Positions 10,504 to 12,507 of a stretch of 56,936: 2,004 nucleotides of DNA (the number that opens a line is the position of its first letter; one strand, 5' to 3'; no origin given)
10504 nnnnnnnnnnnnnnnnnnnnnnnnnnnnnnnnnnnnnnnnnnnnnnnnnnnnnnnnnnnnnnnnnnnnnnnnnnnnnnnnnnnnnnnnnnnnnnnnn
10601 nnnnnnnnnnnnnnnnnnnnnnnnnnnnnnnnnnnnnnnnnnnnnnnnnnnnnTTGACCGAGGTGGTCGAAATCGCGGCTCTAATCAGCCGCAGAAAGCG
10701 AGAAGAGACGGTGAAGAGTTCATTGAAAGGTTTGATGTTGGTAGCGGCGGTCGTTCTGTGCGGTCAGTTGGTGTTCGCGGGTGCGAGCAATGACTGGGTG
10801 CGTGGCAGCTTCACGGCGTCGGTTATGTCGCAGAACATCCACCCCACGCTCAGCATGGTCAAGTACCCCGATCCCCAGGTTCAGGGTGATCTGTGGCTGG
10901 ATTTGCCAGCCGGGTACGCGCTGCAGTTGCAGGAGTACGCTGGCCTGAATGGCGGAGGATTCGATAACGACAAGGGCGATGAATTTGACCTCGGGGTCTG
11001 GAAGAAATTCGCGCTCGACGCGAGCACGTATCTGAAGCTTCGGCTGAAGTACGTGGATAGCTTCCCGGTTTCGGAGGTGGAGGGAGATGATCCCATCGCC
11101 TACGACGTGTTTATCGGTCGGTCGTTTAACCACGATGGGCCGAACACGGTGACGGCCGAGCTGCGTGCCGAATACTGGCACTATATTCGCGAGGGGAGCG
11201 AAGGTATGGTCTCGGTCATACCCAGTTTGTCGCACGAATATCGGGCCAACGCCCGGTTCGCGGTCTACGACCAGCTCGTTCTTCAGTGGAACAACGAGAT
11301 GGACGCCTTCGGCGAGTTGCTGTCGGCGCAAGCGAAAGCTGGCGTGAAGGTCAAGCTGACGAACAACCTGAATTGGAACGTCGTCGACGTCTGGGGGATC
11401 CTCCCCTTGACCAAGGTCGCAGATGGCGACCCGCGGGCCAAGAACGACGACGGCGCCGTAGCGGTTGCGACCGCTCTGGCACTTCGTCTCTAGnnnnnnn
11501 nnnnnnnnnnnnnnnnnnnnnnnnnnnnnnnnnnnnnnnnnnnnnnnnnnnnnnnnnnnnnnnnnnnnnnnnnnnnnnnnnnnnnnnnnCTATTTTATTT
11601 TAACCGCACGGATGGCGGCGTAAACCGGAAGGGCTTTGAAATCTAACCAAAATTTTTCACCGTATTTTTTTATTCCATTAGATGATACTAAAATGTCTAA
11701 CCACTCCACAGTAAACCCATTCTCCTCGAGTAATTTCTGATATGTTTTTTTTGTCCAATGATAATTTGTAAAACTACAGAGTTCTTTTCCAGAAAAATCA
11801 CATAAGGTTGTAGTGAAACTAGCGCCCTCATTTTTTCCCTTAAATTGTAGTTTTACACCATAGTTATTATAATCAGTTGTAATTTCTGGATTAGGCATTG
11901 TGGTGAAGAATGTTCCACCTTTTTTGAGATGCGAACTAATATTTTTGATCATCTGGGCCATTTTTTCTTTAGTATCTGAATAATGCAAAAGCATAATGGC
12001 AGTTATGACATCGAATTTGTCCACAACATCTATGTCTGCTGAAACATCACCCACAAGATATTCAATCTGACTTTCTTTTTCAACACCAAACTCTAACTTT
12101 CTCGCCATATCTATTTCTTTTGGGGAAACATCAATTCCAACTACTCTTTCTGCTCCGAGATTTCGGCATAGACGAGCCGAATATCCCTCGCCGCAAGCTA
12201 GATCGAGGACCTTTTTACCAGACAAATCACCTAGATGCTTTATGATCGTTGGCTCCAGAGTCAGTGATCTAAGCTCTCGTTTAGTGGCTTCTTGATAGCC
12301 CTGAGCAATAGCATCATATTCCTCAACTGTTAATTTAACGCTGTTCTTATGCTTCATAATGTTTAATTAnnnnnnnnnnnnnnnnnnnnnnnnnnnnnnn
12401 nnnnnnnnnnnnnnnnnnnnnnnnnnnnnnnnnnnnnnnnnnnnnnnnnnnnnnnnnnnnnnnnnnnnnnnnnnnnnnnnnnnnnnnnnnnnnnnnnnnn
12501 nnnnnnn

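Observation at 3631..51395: Six compositionally foreign, self-contained mini-cassettes scattered between core genes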

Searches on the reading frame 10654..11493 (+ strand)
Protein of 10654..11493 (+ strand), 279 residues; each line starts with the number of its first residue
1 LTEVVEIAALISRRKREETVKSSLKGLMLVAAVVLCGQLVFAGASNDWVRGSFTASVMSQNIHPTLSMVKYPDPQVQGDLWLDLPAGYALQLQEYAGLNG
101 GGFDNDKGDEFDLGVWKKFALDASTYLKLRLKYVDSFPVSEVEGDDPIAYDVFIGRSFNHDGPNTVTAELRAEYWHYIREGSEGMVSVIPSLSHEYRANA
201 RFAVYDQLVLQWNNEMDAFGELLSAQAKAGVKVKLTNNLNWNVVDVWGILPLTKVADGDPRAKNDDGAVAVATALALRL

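Call 6: search_protein_families(library=pfam, proteins=[window:10654-11493:+], max_evalue=1)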
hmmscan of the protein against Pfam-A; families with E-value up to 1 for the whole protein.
window:10654-11493:+ (279 aa): 0 families

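Call 25: find_homologous_proteins(query=window:10654-11490:+, max_evalue=0.01)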
Query seq(279 aa) (279 aa): 8 proteins with E <= 0.01 among 2900 candidates.
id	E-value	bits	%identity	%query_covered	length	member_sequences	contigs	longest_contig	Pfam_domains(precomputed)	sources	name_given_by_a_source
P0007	6.2e-167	572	100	90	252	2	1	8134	-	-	-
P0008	4.7e-85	303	55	95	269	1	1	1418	-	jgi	jgi:hypothetical protein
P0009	2.4e-81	291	54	87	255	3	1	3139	-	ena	-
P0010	7.6e-77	276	51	86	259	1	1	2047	-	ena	-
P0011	2.9e-76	275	51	93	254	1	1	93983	-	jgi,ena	-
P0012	3.9e-72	261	48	84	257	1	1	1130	-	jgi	jgi:hypothetical protein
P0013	5.8e-72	260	50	87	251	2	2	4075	-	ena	-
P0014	1.0e-59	220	52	72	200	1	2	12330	-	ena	-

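Call 26: find_encoding_contigs(protein=P0011, flank=10000, max_places=4)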
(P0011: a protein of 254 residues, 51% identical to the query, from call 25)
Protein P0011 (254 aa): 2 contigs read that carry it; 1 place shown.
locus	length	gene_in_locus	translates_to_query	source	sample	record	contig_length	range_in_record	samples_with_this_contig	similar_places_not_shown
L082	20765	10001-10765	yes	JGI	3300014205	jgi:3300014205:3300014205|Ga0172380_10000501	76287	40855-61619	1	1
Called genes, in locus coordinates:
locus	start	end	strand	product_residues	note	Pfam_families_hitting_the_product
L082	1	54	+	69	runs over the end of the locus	-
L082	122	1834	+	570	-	-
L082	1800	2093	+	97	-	-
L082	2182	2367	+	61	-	-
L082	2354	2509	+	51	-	-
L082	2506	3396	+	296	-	-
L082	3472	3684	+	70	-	PF13560:HTH_31, PF01381:HTH_3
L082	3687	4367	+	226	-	PF02963:EcoRI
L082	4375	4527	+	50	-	-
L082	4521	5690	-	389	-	PF02086:MethyltransfD12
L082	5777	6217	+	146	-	-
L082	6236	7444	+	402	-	PF14082:SduA_C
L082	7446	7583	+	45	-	-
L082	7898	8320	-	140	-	-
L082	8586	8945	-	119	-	-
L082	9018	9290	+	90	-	PF01016:Ribosomal_L27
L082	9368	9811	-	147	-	PF01281:Ribosomal_L9_N, PF03948:Ribosomal_L9_C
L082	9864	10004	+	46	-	-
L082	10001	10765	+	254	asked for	-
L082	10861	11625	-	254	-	PF01209:Ubie_methyltran (weak), PF13489:Methyltransf_23, PF03291:mRNA_G-N7_MeTrfase, PF05401:NodS, PF13847:Methyltransf_31, PF08241:Methyltransf_11, PF08242:Methyltransf_12, PF13649:Methyltransf_25, +2 more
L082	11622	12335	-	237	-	PF02475:TRM5-TYW2_MTfase, PF05175:MTS, PF03602:Cons_hypoth95, PF06325:PrmA, PF13489:Methyltransf_23, PF01170:UPF0020, PF13847:Methyltransf_31, PF13649:Methyltransf_25, +5 more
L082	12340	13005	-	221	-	PF01209:Ubie_methyltran, PF13489:Methyltransf_23, PF03291:mRNA_G-N7_MeTrfase (faint), PF13847:Methyltransf_31, PF08241:Methyltransf_11, PF08242:Methyltransf_12, PF13649:Methyltransf_25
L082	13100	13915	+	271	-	-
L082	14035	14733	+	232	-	PF01555:N6_N4_Mtase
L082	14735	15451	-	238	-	PF01209:Ubie_methyltran, PF01564:Spermine_synth, PF13847:Methyltransf_31, PF08241:Methyltransf_11, PF08242:Methyltransf_12, PF13649:Methyltransf_25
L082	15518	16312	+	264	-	PF01209:Ubie_methyltran, PF13847:Methyltransf_31, PF08241:Methyltransf_11, PF08242:Methyltransf_12, PF13649:Methyltransf_25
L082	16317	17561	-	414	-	PF00595:PDZ, PF13180:PDZ_2, PF17820:PDZ_6, PF03572:Peptidase_S41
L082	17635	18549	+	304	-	PF01544:CorA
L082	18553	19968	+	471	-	PF01406:tRNA-synt_1e, PF01921:tRNA-synt_1f (faint), PF09334:tRNA-synt_1g (faint), PF23493:CysS_C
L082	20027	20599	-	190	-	-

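Call 27: find_encoding_contigs(protein=P0014, flank=10000, max_places=4)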
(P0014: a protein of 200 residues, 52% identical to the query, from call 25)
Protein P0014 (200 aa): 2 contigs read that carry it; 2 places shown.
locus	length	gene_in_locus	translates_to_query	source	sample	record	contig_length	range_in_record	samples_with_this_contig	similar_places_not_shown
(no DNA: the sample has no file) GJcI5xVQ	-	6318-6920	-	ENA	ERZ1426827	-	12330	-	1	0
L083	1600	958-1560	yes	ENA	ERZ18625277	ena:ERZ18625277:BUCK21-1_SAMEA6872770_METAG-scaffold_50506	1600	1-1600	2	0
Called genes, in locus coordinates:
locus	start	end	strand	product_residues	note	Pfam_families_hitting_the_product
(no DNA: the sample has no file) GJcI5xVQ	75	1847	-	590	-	PF07973:tRNA_SAD, PF00587:tRNA-synt_2b, PF03129:HGTP_anticodon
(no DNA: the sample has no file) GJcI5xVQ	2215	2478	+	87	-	-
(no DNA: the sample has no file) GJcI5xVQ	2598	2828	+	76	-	-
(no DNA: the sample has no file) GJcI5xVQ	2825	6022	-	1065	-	PF02811:PHP, PF07733:DNA_pol3_alpha, PF17657:DNA_pol3_finger, PF14579:HHH_6, PF01336:tRNA_anti-codon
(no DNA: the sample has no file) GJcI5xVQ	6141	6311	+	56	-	-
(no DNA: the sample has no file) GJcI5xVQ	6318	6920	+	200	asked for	-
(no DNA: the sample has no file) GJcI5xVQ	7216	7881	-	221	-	-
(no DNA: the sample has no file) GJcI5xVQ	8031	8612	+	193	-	PF03083:MtN3_slv (faint)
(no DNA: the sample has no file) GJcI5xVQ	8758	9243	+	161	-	-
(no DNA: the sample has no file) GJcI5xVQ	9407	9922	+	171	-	-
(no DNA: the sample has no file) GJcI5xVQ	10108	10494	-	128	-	-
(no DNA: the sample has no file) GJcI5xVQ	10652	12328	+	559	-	?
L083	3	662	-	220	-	?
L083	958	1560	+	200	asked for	-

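Call 49: predict_structure(alignment_id=A1)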
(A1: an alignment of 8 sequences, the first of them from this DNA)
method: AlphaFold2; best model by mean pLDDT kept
length: 279 residues; sequences in the alignment: 8
mean_pLDDT: 49.9   pTM: 0.46
mean pLDDT of the five models: 49.9, 46.9, 46.1, 39.8, 35.0
residues with pLDDT >= 90: 0; 70-90: 15; 50-70: 111; < 50: 153
segments of 3 or more residues with pLDDT < 50: 8-48, 100-109, 115-148, 150-156, 158-174, 178-217
pLDDT, mean of each block of 10 residues (from residue 1): 51 39 34 33 40 71 57 67 59 59 42 44 37 37 43 46 47 49 44 41 39 47 56 65 61 64 63 69
secondary structure, 60 per line:
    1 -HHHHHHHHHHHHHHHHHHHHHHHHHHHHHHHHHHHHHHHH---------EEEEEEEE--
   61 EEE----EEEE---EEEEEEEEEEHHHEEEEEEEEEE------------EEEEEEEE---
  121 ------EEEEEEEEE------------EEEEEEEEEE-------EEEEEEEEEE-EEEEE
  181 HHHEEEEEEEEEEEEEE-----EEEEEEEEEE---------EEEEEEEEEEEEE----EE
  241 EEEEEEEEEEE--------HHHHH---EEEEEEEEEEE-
elements in order: H2-41 E51-58 E61-63 E68-71 E75-84 E88-97 E110-117 E127-135 E148-157 E165-174 E176-180 E184-197 E203-212 E222-234 E239-251 H260-264 E268-278

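Call 70: find_related_loci(query=A1, collection=viral_contigs, flank=8000)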
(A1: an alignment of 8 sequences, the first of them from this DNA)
Query A1 (279 aa) in viral_contigs; peptide patterns used: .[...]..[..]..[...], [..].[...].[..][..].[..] (x = any residue, [..] = any of these).
135 stretches matched a pattern, but none encodes a relative of the query by tblastn (E <= 1e-3).

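Call 74: search_protein_families(library=pfam, alignment_id=A1, max_evalue=1)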
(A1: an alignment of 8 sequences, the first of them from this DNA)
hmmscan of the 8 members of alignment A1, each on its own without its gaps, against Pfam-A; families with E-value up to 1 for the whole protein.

A. member 1, seq(279 aa): 0 families

B. families by the number of members that match (of 8 scanned): 1 family
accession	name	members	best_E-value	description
PF11913.13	DUF3431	1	0.18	Protein of unknown function (DUF3431)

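Call 75: search_solved_structures(query=A1, max_evalue=10)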
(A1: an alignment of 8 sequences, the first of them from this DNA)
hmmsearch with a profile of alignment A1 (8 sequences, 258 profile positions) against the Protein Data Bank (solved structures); distinct sequences matched with E-value up to 10: 0.

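Call 104: search_protein_families(library=pfam, proteins=[L082:13100-13915:+, L082:20027-20599:-], max_evalue=1)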
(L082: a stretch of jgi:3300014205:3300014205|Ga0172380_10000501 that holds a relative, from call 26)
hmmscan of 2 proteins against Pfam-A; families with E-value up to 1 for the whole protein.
L082:13100-13915:+ (271 aa): 1 family
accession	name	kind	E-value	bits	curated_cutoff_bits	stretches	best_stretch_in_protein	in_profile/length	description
PF09694.16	Gcw_chp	-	0.0029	18.1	24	1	73-134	31-92/230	Bacterial protein of unknown function (Gcw_chp)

L082:20027-20599:- (190 aa): 0 families

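Call 105: search_protein_families(library=ncbifam, alignment_id=A1, max_evalue=1)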
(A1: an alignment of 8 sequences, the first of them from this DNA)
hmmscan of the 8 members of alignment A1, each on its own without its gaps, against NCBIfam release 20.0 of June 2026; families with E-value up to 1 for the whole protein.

A. member 1, seq(279 aa): 0 families

B. families by the number of members that match (of 8 scanned): 3 families
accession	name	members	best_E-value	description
NF011343.0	PRK14760.1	1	0.0046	protein YoaJ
TIGR03094.1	sulfo_cyanin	1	0.081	sulfocyanin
NF007470.1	PRK10051.1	1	0.14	curli major subunit CsgA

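Call 106: search_protein_families(library=phrogs, proteins=[P0001, P0002, P0007, P0003, P0005, P0006], max_evalue=0.1)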
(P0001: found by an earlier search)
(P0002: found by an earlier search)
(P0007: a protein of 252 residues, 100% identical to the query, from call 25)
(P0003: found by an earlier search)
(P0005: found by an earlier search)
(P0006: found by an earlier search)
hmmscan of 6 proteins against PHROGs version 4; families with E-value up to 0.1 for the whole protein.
P0001 (154 aa): 0 families

P0002 (152 aa): 0 families

P0007 (252 aa): 0 families

P0003 (152 aa): 0 families

P0005 (156 aa): 1 family
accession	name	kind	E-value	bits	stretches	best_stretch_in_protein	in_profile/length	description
phrog_34183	-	unknown function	0.033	15.5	1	25-64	13-56/78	-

P0006 (110 aa): 0 families

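Call 107: search_protein_families(library=padloc, proteins=[P0001, P0002, P0007, P0003, P0005, P0006], max_evalue=0.1)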
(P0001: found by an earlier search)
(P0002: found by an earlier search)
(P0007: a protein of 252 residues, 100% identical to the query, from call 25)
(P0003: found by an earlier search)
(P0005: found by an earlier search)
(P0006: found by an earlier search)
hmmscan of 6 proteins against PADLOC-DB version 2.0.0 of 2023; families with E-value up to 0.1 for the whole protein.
P0001 (154 aa): 0 families

P0002 (152 aa): 0 families

P0007 (252 aa): 0 families

P0003 (152 aa): 0 families

P0005 (156 aa): 0 families

P0006 (110 aa): 0 families

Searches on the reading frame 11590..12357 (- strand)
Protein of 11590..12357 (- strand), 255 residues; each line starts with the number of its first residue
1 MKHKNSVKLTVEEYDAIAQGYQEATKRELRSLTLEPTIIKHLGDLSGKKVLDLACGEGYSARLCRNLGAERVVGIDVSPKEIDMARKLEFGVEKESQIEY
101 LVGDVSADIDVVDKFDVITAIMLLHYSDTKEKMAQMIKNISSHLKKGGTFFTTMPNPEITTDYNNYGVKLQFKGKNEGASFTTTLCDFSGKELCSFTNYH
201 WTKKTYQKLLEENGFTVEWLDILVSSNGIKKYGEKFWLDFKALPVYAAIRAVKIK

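Call 7: search_protein_families(library=pfam, proteins=[window:11590-12357:-])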
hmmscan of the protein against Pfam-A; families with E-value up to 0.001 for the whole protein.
window:11590-12357:- (255 aa): 14 families
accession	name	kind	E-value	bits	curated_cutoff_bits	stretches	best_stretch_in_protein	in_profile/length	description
PF13649.12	Methyltransf_25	-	1.8e-16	61.1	27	1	50-148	1-97/97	Methyltransferase domain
PF13489.12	Methyltransf_23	-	1.4e-15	57.9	27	1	42-218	16-162/164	Methyltransferase domain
PF08241.18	Methyltransf_11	-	4.9e-15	56.4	21.2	1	51-151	1-94/95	Methyltransferase domain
PF13847.12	Methyltransf_31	-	2e-14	53.9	27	1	46-214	3-145/145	Methyltransferase domain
PF08242.18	Methyltransf_12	-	4.3e-13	50.3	30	1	51-150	1-98/98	Methyltransferase domain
PF03291.22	mRNA_G-N7_MeTrfase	-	9.1e-13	48.4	26.6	1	48-159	63-187/315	mRNA (guanine-N(7))-methyltransferase domain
PF01209.24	Ubie_methyltran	-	4.5e-07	29.9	20.1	1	38-152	39-151/233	ubiE/COQ5 methyltransferase family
PF08003.17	Methyltransf_9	-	5.7e-07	29.3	23.8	1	37-149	106-214/315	Protein of unknown function (DUF1698)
PF05401.17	NodS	-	6e-07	29.9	24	1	44-160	41-152/201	Nodulation protein S (NodS)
PF05175.20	MTS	-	9e-06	25.9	23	1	39-152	24-138/170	Methyltransferase small domain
PF06325.19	PrmA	-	1e-05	25.6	22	1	45-151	160-257/296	Ribosomal protein L11 methyltransferase (PrmA)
PF03848.20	TehB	-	9.8e-05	22.3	20.4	1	45-149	29-129/193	Tellurite resistance protein TehB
PF01728.25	FtsJ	-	0.00036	20.9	24.1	0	46-173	21-157/181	FtsJ-like methyltransferase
PF02353.26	CMAS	-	0.00069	19.5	27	1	40-152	56-164/273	Mycolic acid cyclopropane synthetase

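Call 13: find_encoding_contigs(protein=window:11590-12357:-, flank=10000, max_places=10)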
Protein window:11590-12357:- (255 aa): 2 contigs read that carry it; 2 places shown.
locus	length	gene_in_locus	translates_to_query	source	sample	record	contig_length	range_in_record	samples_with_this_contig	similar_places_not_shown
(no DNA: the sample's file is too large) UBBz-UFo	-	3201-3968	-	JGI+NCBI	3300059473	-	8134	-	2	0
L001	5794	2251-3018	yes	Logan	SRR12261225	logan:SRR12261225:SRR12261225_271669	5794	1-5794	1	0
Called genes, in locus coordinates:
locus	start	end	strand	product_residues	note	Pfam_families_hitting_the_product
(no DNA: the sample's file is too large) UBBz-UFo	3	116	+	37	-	?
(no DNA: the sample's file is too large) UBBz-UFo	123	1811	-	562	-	PF02689:Herpes_Helicase (faint), PF05970:PIF1, PF13245:AAA_19, PF13401:AAA_22, PF13604:AAA_30, PF21530:Pif1_2B_dom, PF14493:HTH_40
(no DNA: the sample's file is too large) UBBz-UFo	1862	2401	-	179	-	PF07963:N_methyl (weak)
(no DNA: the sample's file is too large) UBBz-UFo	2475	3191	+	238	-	PF01209:Ubie_methyltran, PF13489:Methyltransf_23, PF02353:CMAS, PF05175:MTS, PF05401:NodS, PF07021:MetW, PF13847:Methyltransf_31, PF08241:Methyltransf_11, +9 more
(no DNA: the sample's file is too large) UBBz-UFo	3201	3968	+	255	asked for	PF08003:Methyltransf_9 (weak), PF06325:PrmA (weak), PF13489:Methyltransf_23, PF03291:mRNA_G-N7_MeTrfase, PF13847:Methyltransf_31, PF08241:Methyltransf_11, PF08242:Methyltransf_12, PF13649:Methyltransf_25, +3 more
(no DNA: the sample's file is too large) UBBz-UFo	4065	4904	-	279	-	-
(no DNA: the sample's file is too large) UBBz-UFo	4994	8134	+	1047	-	?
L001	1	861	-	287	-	?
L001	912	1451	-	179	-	PF07963:N_methyl (weak)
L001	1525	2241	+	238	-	PF01209:Ubie_methyltran, PF13489:Methyltransf_23, PF02353:CMAS, PF05175:MTS, PF05401:NodS, PF07021:MetW, PF13847:Methyltransf_31, PF08241:Methyltransf_11, +9 more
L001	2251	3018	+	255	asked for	PF08003:Methyltransf_9 (weak), PF06325:PrmA (weak), PF13489:Methyltransf_23, PF03291:mRNA_G-N7_MeTrfase, PF13847:Methyltransf_31, PF08241:Methyltransf_11, PF08242:Methyltransf_12, PF13649:Methyltransf_25, +3 more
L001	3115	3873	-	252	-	-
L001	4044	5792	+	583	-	?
